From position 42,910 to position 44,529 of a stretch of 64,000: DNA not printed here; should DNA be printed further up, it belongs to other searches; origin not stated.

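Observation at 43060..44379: Compact octaheme cytochrome c (8 CxxCH in about 440 aa) with a signal peptide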

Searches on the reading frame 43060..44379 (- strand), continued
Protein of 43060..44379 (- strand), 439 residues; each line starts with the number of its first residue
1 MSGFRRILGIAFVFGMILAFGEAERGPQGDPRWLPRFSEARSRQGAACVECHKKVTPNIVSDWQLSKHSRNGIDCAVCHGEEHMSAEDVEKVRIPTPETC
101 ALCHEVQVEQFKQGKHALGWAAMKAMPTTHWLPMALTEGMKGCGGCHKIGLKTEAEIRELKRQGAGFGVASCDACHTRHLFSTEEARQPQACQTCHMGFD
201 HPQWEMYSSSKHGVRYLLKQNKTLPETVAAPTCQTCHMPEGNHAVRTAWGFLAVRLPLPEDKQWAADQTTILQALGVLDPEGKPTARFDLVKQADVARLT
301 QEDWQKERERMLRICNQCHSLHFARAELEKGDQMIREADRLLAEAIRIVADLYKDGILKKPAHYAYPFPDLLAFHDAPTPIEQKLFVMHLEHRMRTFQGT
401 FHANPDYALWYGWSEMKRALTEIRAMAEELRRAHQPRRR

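Call 56: predict_structure(alignment_id=A2)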
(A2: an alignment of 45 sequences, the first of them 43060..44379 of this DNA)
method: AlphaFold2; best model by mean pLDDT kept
length: 439 residues; sequences in the alignment: 45
mean_pLDDT: 85.9   pTM: 0.82
mean pLDDT of the five models: 85.9, 85.8, 85.4, 79.7, 78.8
residues with pLDDT >= 90: 212; 70-90: 172; 50-70: 49; < 50: 6
segments of 3 or more residues with pLDDT < 50: 25-30
pLDDT, mean of each block of 10 residues (from residue 1): 75 81 50 54 83 88 85 87 83 80 88 82 72 67 72 76 64 70 85 87 95 97 97 92 85 89 97 95 91 86 94 97 97 97 99 97 92 86 96 96 96 98 99 85
secondary structure, 60 per line:
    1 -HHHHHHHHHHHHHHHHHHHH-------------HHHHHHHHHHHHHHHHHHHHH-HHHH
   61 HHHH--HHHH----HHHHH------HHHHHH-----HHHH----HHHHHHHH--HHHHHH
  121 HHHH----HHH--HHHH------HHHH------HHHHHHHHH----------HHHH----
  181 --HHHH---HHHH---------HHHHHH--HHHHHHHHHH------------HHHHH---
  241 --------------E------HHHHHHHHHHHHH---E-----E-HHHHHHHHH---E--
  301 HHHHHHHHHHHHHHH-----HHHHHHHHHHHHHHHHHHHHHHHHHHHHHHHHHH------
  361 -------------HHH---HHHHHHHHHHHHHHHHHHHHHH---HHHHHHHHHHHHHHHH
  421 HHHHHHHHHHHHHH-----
elements in order: H2-21 H35-55 H57-64 H67-70 H75-79 H86-91 H97-100 H105-112 H115-124 H134-137 H144-147 H154-162 H173-176 H183-186 H190-193 H203-208 H211-220 H233-237 H262-274 H286-294 H301-315 H321-354 H380-401 H405-434

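Call 58: fold_search(model_id=the predicted structure, library=pdb)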
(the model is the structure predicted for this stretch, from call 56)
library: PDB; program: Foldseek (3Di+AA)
matches with E <= 10: 96; with E <= 0.001: 11
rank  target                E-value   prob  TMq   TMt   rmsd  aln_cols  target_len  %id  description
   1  6h5l_A                5.9e-13  1.00  0.59  0.52   7.7       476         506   25  Kuenenia stuttgartiensis reducing HAO-like protein complex Kustc0457/Kustc0458 (released 2019-04-10)
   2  1fgj_A                1.6e-11  1.00  0.55  0.49   8.5       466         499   22  X-RAY STRUCTURE OF HYDROXYLAMINE OXIDOREDUCTASE (released 1998-03-04)
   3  6hif_A                1.7e-11  1.00  0.57  0.48   6.8       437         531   24  Kuenenia stuttgartiensis hydrazine dehydrogenase complex (released 2019-04-17)
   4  4fas_A                3.0e-11  1.00  0.55  0.49   8.3       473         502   22  Complex crystal structure of hydroxylamine oxidoreductase and NE1300 from Nitrosomonas europaea (released 2013-09-04)
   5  6hif_I                3.2e-11  1.00  0.57  0.49   7.0       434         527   24  Kuenenia stuttgartiensis hydrazine dehydrogenase complex (released 2019-04-17)
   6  4n4n_E                3.9e-11  1.00  0.56  0.50   8.3       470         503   23  Nitrosomonas europea HAO (released 2013-12-11)
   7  4n4n_A                5.9e-11  1.00  0.56  0.49   8.6       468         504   23  Nitrosomonas europea HAO (released 2013-12-11)
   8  4n4j                  2.1e-10  1.00  0.60  0.54   5.8       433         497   23  Kuenenia stuttgartiensis hydroxylamine oxidoreductase (released 2013-12-11)
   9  4qo5                  2.1e-10  1.00  0.64  0.54   6.3       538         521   20  Hypothetical multiheme protein (released 2015-12-23)
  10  6t5e                  4.7e-10  1.00  0.57  0.57   4.9       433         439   22  Hydroxylamine Oxidoreductase from Brocadia fulgida (released 2020-11-18)
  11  4n4m                  1.1e-09  1.00  0.60  0.54   6.0       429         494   24  Kuenenia stuttgartiensis hydroxylamine oxidoreductase soaked in phenyl hydrazine (released 2013-12-11)
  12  3bng                  5.8e-01  0.47  0.18  0.17  15.4       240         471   14  W. succinogenes NrfA Y218F (released 2008-02-26)
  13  1fs7                  5.8e-01  0.25  0.17  0.16  16.8       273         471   14  CYTOCHROME C NITRITE REDUCTASE FROM WOLINELLA SUCCINOGENES (released 2001-01-17)
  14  3ubr_A                7.9e-01  0.20  0.18  0.18  17.4       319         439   14  Laue structure of Shewanella oneidensis cytochrome-c Nitrite Reductase (released 2012-04-25)
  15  1oah_A                1.2e+00  0.66  0.22  0.20  13.3       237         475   16  Cytochrome c Nitrite Reductase from Desulfovibrio desulfuricans ATCC 27774: The relevance of the two calcium sites in  (released 2003-05-08)
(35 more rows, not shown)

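Call 65: find_encoding_contigs(protein=P0002, flank=8000, max_places=2)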
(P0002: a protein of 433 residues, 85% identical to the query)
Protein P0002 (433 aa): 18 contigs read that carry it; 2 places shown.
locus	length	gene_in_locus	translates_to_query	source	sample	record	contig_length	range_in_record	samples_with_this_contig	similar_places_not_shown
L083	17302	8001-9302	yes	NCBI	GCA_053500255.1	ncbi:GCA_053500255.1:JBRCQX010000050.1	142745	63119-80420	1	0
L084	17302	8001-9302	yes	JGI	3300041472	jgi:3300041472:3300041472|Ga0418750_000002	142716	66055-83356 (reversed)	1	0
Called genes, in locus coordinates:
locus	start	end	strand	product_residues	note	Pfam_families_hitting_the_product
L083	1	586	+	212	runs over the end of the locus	PF11845:Tll0287-like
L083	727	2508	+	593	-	PF00317:Ribonuc_red_lgN, PF02867:Ribonuc_red_lgC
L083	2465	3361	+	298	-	PF01980:TrmO_N, PF02663:FmdE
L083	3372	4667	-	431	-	PF22678:Cytochrom_c_NrfB-like (faint), PF09699:Paired_CXXCH_1 (faint), PF13435:Cytochrome_C554 (faint), PF14522:Cytochrome_C7 (faint), PF14537:Cytochrom_c3_2 (weak)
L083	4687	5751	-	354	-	PF00033:Cytochrome_B, PF13631:Cytochrom_B_N_2, PF00032:Cytochrom_B_C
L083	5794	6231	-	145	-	PF25471:TM_PetC, PF00355:Rieske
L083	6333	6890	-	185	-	-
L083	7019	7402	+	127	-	-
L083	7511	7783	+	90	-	-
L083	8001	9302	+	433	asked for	PF09699:Paired_CXXCH_1 (faint), PF14522:Cytochrome_C7 (faint), PF13447:Multi-haem_cyto, PF14537:Cytochrom_c3_2 (faint), PF13435:Cytochrome_C554, PF13447:Multi-haem_cyto (weak)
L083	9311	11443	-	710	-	PF25021:TEN_NHL (weak), PF01436:NHL (weak), PF25021:TEN_NHL, PF01436:NHL, PF25021:TEN_NHL (weak), PF01436:NHL (weak), PF25021:TEN_NHL (weak), PF25021:TEN_NHL, +14 more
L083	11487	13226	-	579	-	PF13517:FG-GAP_3 (faint), PF01839:FG-GAP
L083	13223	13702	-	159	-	PF01967:MoaC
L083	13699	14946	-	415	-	PF03453:MoeA_N, PF00994:MoCF_biosynth, PF03454:MoeA_C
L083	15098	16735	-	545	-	PF01839:FG-GAP (faint), PF13517:FG-GAP_3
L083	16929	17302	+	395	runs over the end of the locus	PF01941:AdoMet_Synthase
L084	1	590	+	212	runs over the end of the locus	PF11845:Tll0287-like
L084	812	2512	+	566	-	PF00317:Ribonuc_red_lgN, PF02867:Ribonuc_red_lgC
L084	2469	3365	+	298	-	PF01980:TrmO_N, PF02663:FmdE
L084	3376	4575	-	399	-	PF02085:Cytochrom_CIII (faint), PF09699:Paired_CXXCH_1 (faint), PF13435:Cytochrome_C554 (faint), PF14522:Cytochrome_C7 (faint), PF14537:Cytochrom_c3_2 (weak)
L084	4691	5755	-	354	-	PF00033:Cytochrome_B, PF13631:Cytochrom_B_N_2, PF00032:Cytochrom_B_C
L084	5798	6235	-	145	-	PF25471:TM_PetC, PF00355:Rieske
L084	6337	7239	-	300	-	-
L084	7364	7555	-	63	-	-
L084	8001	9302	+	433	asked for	PF09699:Paired_CXXCH_1 (faint), PF14522:Cytochrome_C7 (faint), PF13447:Multi-haem_cyto, PF14537:Cytochrom_c3_2 (faint), PF13435:Cytochrome_C554, PF13447:Multi-haem_cyto (weak)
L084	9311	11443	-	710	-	PF25021:TEN_NHL (weak), PF01436:NHL (weak), PF25021:TEN_NHL, PF01436:NHL, PF25021:TEN_NHL (weak), PF01436:NHL (weak), PF25021:TEN_NHL, PF25021:TEN_NHL, +14 more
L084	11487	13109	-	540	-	PF12256:TcdB_toxin_midN (faint), PF13517:FG-GAP_3 (faint), PF01839:FG-GAP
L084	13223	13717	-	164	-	PF01967:MoaC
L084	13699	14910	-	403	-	PF03453:MoeA_N, PF00994:MoCF_biosynth, PF03454:MoeA_C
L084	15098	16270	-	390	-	PF13517:FG-GAP_3, PF01839:FG-GAP (weak), PF13517:FG-GAP_3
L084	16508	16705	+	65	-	-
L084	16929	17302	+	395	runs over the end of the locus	PF01941:AdoMet_Synthase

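Call 66: find_encoding_contigs(protein=P0005, flank=8000, max_places=1)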
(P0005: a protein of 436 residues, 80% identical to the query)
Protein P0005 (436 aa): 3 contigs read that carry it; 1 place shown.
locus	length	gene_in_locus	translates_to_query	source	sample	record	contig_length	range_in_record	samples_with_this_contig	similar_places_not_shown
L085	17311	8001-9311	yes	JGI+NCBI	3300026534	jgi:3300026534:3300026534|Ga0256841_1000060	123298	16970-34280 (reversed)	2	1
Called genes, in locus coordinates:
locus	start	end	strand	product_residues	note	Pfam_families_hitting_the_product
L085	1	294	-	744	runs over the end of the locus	PF19313:DUF5916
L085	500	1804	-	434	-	PF01053:Cys_Met_Meta_PP, PF06838:Met_gamma_lyase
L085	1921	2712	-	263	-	-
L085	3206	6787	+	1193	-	PF01855:POR_N, PF17147:PFOR_II, PF01558:POR, PF10371:EKR, PF00037:Fer4, PF12837:Fer4_6, PF12838:Fer4_7, PF13183:Fer4_8, +5 more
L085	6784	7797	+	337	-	PF01180:DHO_dh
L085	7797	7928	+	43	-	-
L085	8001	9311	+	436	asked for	PF09699:Paired_CXXCH_1 (faint), PF14537:Cytochrom_c3_2 (faint), PF14522:Cytochrome_C7 (faint), PF13435:Cytochrome_C554 (weak), PF13447:Multi-haem_cyto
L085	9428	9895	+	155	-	PF00582:Usp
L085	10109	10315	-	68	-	-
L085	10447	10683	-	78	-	PF00589:Phage_integrase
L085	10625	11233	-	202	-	PF00589:Phage_integrase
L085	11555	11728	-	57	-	-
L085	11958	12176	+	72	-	-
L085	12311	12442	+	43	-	PF05016:ParE_toxin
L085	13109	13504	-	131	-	-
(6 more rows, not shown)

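Call 67: find_encoding_contigs(protein=P0010, flank=8000, max_places=1)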
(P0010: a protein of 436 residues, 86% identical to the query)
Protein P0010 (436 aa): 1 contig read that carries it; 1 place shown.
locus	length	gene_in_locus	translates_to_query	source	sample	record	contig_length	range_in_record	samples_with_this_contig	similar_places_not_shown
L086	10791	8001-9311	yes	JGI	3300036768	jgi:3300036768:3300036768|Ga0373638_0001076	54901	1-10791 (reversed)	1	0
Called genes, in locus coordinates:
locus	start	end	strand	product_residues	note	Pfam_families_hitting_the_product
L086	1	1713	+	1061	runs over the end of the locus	PF25852:DUF6242_C (faint), PF02012:BNR (faint), PF14870:PSII_BNR (faint), PF13088:BNR_2 (faint), PF15902:Sortilin-Vps10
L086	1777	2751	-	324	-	PF01370:Epimerase, PF04321:RmlD_sub_bind (weak), PF16363:GDP_Man_Dehyd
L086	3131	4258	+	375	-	PF01594:AI-2E_transport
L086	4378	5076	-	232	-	PF13085:Fer2_3, PF13746:Fer4_18 (faint), PF12838:Fer4_7 (faint), PF13237:Fer4_10, PF13183:Fer4_8, PF13534:Fer4_17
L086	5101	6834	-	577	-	PF00890:FAD_binding_2, PF01266:DAO, PF03486:HI0933_like (faint), PF07992:Pyr_redox_2 (faint), PF02910:Succ_DH_flav_C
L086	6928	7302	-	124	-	PF01127:Sdh_cyt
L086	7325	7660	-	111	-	PF01127:Sdh_cyt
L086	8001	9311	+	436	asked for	PF09699:Paired_CXXCH_1 (faint), PF13447:Multi-haem_cyto, PF14522:Cytochrome_C7 (faint), PF14537:Cytochrom_c3_2 (faint), PF13435:Cytochrome_C554 (weak), PF13447:Multi-haem_cyto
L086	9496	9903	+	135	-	PF00011:HSP20, PF17886:ArsA_HSP20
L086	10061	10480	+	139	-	PF11845:Tll0287-like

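Call 70: list_cluster_members(proteins=[P0127, P0141, P0142, P0145, P0150, P0151, P0153, P0207, P0239, P0240])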
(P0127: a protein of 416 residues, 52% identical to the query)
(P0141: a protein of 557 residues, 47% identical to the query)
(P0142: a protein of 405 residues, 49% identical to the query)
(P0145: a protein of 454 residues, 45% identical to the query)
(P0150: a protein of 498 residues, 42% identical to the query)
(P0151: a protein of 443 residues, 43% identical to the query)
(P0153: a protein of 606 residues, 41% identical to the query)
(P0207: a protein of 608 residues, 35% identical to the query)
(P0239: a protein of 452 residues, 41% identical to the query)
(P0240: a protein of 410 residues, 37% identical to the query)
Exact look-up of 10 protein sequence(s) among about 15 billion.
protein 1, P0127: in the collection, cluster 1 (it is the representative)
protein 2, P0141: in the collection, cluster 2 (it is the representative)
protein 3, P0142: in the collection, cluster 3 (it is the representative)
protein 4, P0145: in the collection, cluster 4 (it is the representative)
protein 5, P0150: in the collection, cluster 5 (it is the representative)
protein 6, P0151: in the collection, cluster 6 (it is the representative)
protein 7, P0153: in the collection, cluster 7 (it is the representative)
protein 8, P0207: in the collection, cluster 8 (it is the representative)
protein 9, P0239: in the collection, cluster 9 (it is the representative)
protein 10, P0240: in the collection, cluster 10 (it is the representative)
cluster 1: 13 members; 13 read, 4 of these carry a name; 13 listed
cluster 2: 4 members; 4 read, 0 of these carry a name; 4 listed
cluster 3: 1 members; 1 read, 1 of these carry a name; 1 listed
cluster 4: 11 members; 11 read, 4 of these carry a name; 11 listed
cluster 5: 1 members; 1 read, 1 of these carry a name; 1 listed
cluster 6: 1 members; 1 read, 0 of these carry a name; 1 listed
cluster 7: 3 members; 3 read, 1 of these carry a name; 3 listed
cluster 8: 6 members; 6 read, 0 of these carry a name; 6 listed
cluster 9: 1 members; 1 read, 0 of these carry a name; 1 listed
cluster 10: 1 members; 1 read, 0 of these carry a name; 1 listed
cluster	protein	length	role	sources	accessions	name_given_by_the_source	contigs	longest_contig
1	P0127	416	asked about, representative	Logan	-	-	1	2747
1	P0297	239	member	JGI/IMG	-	hypothetical protein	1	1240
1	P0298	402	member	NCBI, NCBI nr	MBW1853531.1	MAG: cytochrome C [Deltaproteobacteria bacterium] | cytochrome C [Deltaproteobacteria bacterium]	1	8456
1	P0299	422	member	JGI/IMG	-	hypothetical protein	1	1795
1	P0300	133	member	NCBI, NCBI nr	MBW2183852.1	MAG: hypothetical protein JRF49_08310, partial [Deltaproteobacteria bacterium] | hypothetical protein [Deltaproteobacteria bacterium]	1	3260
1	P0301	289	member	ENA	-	-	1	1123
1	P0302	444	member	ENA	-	-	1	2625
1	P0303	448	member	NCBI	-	-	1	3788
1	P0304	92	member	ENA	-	-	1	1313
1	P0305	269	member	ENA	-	-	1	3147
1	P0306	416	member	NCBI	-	-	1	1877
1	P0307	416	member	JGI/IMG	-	-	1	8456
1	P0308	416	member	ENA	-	-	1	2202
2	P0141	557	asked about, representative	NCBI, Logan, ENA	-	-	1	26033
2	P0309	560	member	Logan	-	-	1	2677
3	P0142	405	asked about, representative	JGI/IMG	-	hypothetical protein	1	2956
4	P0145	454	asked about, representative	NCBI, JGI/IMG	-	hypothetical protein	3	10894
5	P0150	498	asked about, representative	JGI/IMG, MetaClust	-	\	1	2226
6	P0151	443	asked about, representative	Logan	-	-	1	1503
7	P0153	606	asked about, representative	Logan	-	-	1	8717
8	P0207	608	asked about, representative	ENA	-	-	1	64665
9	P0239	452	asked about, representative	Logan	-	-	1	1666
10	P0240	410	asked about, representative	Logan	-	-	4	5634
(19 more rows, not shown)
